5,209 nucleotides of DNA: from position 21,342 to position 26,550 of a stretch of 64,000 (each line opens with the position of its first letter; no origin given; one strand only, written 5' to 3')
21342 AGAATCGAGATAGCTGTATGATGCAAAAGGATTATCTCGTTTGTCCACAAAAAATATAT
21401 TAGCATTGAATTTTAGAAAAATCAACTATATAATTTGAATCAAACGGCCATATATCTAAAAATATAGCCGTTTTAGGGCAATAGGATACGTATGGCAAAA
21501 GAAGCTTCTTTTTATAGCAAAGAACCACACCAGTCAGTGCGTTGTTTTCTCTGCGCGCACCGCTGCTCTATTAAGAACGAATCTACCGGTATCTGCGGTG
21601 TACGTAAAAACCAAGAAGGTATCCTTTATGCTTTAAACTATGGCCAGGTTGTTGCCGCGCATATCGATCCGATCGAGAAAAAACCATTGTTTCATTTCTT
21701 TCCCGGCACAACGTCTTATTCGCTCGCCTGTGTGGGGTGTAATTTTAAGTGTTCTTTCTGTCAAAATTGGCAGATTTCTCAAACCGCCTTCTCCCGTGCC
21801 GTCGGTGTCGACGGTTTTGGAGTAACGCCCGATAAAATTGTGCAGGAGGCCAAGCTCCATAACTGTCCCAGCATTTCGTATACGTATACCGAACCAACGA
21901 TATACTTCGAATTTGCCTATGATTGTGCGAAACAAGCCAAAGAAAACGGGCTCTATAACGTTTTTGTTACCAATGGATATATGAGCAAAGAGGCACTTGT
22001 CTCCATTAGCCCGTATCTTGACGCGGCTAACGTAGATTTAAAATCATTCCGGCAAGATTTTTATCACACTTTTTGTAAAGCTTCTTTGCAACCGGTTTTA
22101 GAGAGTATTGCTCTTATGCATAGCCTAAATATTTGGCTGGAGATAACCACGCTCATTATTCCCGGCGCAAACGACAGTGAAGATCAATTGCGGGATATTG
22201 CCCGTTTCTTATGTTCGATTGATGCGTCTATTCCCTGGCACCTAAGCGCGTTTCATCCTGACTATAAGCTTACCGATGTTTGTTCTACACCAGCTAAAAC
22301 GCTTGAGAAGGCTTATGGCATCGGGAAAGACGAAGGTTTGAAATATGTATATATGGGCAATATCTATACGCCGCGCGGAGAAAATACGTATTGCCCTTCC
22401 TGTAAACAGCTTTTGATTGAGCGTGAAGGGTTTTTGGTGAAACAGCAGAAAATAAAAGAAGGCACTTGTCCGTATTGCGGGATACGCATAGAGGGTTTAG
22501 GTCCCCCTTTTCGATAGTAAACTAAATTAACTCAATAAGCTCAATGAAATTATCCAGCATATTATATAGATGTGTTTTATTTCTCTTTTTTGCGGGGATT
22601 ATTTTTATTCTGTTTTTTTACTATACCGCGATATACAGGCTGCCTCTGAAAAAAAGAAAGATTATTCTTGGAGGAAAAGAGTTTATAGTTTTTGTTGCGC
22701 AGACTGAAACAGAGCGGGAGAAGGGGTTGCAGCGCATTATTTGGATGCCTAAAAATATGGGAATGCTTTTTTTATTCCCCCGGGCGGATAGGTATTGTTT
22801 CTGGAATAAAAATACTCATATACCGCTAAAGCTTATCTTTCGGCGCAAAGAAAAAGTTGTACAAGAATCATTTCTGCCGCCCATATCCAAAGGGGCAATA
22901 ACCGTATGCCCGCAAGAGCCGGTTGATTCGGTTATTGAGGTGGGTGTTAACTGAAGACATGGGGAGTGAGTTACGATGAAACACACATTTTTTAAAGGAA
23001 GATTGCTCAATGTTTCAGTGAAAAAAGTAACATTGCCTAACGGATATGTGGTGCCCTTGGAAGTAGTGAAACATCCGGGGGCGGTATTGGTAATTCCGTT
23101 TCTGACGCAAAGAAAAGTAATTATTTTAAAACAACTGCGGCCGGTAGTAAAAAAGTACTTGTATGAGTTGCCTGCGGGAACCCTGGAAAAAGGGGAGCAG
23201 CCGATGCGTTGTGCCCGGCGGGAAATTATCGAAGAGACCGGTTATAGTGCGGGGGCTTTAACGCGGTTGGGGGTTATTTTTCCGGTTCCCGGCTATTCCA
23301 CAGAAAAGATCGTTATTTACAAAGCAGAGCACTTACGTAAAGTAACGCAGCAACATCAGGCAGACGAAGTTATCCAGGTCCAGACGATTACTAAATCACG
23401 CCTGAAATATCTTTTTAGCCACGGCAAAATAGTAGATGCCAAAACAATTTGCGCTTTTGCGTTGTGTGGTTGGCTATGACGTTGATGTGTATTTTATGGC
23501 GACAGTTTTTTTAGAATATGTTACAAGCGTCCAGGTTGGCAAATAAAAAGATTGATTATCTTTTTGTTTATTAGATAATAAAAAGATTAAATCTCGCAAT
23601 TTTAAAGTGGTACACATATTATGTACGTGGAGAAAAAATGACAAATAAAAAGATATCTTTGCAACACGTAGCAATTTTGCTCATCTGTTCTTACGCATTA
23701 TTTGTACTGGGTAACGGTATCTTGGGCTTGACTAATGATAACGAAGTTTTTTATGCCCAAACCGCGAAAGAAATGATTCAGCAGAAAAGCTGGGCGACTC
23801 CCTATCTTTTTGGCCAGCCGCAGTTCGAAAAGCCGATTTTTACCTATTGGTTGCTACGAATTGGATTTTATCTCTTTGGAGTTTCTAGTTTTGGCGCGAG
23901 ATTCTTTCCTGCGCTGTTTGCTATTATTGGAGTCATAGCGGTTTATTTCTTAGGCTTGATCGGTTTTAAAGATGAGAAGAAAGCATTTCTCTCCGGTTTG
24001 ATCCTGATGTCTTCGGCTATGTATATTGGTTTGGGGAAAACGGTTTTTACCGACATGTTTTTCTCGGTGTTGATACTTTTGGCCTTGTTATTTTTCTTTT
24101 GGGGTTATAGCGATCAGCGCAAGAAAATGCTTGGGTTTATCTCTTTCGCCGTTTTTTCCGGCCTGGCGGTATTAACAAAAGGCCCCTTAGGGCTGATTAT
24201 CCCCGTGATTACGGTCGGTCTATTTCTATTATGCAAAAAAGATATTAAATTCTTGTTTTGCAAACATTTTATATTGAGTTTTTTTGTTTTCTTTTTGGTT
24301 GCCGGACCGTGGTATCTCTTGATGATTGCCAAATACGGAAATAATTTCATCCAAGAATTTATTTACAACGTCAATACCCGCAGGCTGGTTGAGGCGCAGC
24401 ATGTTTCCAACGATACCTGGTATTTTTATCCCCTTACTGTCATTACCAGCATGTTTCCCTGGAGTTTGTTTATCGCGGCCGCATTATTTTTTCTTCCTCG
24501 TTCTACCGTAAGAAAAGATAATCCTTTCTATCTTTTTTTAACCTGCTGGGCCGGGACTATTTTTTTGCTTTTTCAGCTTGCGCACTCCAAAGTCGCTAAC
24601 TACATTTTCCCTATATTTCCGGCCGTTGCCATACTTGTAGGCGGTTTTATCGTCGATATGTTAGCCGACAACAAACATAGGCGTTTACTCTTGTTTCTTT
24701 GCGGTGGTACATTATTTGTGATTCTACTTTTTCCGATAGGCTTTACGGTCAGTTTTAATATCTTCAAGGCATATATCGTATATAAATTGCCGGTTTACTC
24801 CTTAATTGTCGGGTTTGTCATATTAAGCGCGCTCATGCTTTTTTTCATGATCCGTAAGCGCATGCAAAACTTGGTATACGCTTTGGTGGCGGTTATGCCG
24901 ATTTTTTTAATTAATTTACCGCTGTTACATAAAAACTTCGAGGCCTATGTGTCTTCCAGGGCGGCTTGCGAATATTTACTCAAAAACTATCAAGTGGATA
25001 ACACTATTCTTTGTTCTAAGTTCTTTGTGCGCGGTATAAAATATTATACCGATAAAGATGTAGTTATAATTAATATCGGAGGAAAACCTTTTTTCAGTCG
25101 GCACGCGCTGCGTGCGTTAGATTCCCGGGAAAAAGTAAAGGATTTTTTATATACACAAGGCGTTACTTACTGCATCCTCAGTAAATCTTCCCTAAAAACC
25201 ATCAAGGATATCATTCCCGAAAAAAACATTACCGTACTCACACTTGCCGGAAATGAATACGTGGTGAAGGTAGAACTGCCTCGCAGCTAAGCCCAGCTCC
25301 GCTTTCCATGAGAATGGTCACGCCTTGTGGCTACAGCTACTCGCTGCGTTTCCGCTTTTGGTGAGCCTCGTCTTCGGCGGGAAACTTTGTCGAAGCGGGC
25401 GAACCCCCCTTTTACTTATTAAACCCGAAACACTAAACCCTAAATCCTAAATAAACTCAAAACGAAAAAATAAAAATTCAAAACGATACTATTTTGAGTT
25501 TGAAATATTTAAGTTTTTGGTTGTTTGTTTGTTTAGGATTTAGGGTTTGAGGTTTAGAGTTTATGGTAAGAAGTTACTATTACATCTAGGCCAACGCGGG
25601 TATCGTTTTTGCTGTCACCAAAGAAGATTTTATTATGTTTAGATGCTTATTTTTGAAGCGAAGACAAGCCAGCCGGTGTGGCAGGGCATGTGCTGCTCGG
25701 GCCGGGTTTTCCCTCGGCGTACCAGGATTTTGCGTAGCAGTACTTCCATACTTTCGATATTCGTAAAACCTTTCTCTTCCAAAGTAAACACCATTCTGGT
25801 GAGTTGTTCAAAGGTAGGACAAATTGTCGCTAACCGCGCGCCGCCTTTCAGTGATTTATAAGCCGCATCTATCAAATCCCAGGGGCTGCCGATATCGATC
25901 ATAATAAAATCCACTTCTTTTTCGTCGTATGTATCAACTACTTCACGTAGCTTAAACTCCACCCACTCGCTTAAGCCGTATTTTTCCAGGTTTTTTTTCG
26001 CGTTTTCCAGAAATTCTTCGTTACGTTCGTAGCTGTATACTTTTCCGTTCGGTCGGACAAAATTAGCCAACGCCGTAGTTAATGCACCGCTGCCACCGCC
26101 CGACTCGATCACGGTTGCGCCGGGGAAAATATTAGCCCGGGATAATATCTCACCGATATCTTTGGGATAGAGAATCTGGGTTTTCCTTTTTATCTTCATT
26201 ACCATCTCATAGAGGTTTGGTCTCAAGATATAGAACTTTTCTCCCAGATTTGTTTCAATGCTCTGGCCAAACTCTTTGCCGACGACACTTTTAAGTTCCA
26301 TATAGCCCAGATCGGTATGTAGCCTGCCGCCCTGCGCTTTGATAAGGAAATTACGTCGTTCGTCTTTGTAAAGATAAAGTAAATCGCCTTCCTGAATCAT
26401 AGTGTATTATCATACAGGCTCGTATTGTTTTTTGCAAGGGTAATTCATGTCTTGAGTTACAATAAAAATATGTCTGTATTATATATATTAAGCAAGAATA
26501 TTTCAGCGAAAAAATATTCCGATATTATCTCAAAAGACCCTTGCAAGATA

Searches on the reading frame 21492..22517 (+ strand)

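Call 3: search_protein_families(library=pfam, proteins=[window:21492-22517:+], max_evalue=0.01)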
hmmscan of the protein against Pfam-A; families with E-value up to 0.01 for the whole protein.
window:21492-22517:+ (341 aa): 3 families
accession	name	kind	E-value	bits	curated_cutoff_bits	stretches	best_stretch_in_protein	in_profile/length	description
PF04055.27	Radical_SAM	-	1.8e-20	74.2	29.5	1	81-232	5-161/166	Radical SAM superfamily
PF13248.11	Zn_ribbon_3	-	0.0015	18.4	27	0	298-310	2-13/26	zinc-ribbon domain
PF13353.11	Fer4_12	-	0.0058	17.4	22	1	77-170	9-99/137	4Fe-4S single cluster domain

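Call 77: search_protein_families(library=ncbifam, proteins=[window:21492-22517:+], max_evalue=0.00001)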
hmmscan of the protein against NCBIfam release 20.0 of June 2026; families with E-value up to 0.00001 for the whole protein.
window:21492-22517:+ (341 aa): 14 families
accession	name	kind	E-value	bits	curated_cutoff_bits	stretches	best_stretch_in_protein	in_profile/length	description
TIGR04337.1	AmmeMemoSam_rS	hypoth_equivalog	1.2e-106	356.6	220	1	7-335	3-331/349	AmmeMemoRadiSam system radical SAM enzyme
TIGR04041.1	activase_YjjW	hypoth_equivalog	1.8e-19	70.2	250.2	1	133-256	117-240/276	YjjW family glycine radical enzyme activase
TIGR02493.1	PFLA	equivalog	2.5e-14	53.2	231.75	1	80-244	22-187/235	pyruvate formate-lyase-activating protein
NF048010.1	SfplDhtActHpsHDes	equivalog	2e-12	46.5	430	1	133-255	140-264/298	(2S)-3-sulfopropanediol dehydratase activating enzyme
TIGR02494.1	PFLE_PFLC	subfamily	1.3e-11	44.3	174.35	1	134-254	133-254/293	glycyl-radical enzyme activating protein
TIGR02495.1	NrdG2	equivalog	6.3e-11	42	131.15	1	70-239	13-179/193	anaerobic ribonucleoside-triphosphate reductase activating protein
NF033719.1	ind_deCO2_activ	equivalog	1.6e-09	37.5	425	1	86-272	86-287/302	indoleacetate decarboxylase activase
NF043069.1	T4HPD_activ_SAM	equivalog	2e-09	37.2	425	1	131-247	130-246/299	trans-4-hydroxy-L-proline dehydratase activase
TIGR04003.1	rSAM_BssD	equivalog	1.5e-08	34.2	496.45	1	128-244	131-248/314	[benzylsuccinate synthase]-activating enzyme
NF008356.0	PRK11145.1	equivalog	3e-08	33.3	375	1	80-250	27-203/246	pyruvate formate lyase 1-activating protein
NF033717.2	HPDL_rSAM_activ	equivalog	1.9e-07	30.7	420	1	127-244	133-252/311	4-hydroxyphenylacetate decarboxylase activase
TIGR04395.1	cutC_activ_rSAM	equivalog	2.1e-06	27.3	360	1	127-244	132-249/309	choline TMA-lyase-activating enzyme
TIGR02666.1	moaA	equivalog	7.8e-06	25.1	284.05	0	83-242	20-182/336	GTP 3',8-cyclase MoaA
NF038283.1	viperin_w_prok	equivalog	8.5e-06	25.1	180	0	83-191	12-122/281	viperin family antiviral radical SAM protein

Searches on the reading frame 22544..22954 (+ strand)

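Call 3: search_protein_families(library=pfam, proteins=[window:22544-22954:+], max_evalue=0.01)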
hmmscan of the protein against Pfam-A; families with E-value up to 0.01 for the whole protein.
window:22544-22954:+ (136 aa): 1 family
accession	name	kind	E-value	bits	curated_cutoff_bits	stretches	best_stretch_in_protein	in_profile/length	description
PF02643.20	DUF192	-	5.8e-14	52.4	27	1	49-133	3-78/96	Uncharacterized ACR, COG1430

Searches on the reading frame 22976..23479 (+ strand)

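Call 27: search_protein_families(library=pfam, proteins=[window:22976-23479:+], max_evalue=0.001)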
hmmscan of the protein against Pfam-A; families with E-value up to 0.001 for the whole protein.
window:22976-23479:+ (167 aa): 1 family
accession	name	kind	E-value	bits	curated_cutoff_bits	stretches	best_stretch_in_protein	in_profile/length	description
PF00293.34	NUDIX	-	5.4e-13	49.5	21.1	1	33-143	2-118/134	NUDIX domain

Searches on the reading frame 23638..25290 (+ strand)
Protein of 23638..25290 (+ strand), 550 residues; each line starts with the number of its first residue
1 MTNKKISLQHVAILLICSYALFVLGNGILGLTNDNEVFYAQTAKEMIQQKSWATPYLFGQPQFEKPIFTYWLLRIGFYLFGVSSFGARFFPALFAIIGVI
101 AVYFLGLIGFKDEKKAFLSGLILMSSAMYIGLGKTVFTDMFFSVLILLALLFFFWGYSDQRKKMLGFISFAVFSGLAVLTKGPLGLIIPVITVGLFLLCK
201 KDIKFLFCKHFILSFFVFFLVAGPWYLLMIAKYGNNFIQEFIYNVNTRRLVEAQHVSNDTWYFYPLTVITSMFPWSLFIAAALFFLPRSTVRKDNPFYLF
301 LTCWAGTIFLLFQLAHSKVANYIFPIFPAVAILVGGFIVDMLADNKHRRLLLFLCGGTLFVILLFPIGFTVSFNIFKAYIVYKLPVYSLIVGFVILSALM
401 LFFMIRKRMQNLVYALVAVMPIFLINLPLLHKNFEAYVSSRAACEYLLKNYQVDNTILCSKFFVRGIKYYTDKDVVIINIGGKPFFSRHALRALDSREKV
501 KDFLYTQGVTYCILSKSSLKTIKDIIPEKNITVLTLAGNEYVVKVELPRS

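Call 27: search_protein_families(library=pfam, proteins=[window:23638-25290:+], max_evalue=0.001)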
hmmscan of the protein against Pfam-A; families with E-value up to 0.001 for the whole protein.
window:23638-25290:+ (550 aa): 2 families
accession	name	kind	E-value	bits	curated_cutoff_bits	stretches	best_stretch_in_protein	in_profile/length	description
PF02366.24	PMT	-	7.6e-16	58.8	22.7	1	35-228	29-235/245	Dolichyl-phosphate-mannose-protein mannosyltransferase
PF13231.12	PMT_2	-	5.3e-15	56.4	26.1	1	65-225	2-157/160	Dolichyl-phosphate-mannose-protein mannosyltransferase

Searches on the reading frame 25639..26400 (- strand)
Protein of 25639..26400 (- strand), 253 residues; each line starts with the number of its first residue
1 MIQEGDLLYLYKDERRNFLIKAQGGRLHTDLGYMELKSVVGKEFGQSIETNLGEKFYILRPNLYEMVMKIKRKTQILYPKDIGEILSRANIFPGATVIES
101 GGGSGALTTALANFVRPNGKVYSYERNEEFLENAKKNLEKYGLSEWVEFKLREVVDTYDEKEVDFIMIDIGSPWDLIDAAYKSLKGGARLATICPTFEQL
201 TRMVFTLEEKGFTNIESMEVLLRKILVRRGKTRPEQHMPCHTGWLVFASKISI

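Call 27: search_protein_families(library=pfam, proteins=[window:25639-26400:-], max_evalue=0.001)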
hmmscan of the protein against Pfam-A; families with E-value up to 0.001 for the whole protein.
window:25639-26400:- (253 aa): 10 families
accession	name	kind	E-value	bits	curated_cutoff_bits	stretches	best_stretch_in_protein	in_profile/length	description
PF08704.16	GCD14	-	2.2e-36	126.2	26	1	59-230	6-182/247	tRNA methyltransferase complex GCD14 subunit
PF01135.25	PCMT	-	2.1e-09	37.9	20.3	1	65-152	45-131/210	Protein-L-isoaspartate(D-aspartate) O-methyltransferase (PCMT)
PF13847.12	Methyltransf_31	-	3.8e-09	36.8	27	1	93-169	3-81/145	Methyltransferase domain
PF00398.26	RrnaAD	-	7e-07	29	24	1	80-148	17-82/263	Ribosomal RNA adenine dimethylase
PF01209.24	Ubie_methyltran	-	1.3e-05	25.1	20.1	1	88-193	42-152/233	ubiE/COQ5 methyltransferase family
PF05175.20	MTS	-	1.9e-05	24.8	23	1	95-168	33-104/170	Methyltransferase small domain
PF13649.12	Methyltransf_25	-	6.8e-05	23.9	27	1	97-168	1-70/97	Methyltransferase domain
PF13578.12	Methyltransf_24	-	0.00046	21.5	26.3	1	99-171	2-77/105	Methyltransferase domain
PF08241.18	Methyltransf_11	-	0.0005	21.1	21.2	1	99-168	2-66/95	Methyltransferase domain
PF12847.13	Methyltransf_18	-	0.00064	20.2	27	0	119-168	39-88/151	Methyltransferase domain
